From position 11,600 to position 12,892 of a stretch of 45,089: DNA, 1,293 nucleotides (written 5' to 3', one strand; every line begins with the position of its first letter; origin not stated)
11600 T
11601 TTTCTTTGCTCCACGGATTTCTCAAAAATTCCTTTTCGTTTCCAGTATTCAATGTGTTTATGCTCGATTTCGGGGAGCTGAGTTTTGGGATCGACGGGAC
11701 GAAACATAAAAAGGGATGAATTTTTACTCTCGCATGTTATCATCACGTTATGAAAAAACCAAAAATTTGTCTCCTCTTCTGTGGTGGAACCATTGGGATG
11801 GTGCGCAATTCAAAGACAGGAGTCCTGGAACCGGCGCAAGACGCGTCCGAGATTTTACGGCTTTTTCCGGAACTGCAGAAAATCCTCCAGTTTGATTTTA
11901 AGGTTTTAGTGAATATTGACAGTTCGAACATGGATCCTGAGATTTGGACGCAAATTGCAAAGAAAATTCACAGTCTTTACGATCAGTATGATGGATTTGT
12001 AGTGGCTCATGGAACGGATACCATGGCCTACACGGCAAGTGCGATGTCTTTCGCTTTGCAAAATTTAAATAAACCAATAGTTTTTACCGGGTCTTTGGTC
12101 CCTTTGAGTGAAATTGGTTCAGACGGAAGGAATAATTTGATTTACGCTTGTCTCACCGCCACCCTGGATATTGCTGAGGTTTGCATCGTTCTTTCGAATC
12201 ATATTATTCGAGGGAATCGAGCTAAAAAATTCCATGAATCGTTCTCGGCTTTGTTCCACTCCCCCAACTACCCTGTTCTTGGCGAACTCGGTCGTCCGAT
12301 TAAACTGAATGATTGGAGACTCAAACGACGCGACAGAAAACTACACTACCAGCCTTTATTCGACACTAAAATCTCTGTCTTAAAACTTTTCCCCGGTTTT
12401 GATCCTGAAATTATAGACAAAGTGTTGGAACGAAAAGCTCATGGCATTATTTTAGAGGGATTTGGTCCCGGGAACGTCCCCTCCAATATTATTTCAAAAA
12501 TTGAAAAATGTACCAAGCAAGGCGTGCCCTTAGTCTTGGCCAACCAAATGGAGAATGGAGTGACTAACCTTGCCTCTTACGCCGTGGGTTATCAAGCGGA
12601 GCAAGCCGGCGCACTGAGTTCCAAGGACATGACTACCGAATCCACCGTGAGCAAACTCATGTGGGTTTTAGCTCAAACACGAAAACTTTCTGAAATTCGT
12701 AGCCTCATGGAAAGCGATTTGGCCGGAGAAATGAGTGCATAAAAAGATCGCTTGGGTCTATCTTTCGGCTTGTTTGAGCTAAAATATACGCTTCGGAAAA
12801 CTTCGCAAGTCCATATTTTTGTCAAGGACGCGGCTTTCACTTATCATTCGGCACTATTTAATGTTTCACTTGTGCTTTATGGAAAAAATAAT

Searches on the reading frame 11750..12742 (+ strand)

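Call 52: search_protein_families(library=pfam, proteins=[window:11750-12742:+], max_evalue=0.001)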
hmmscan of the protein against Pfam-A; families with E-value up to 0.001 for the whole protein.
window:11750-12742:+ (330 aa): 2 families
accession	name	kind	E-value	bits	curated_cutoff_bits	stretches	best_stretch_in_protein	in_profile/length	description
PF00710.25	Asparaginase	-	1.4e-61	207.9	22.5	1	5-187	1-188/193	Asparaginase, N-terminal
PF17763.6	Asparaginase_C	-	4.5e-33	114.1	34.6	1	207-320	1-114/114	Glutaminase/Asparaginase C-terminal domain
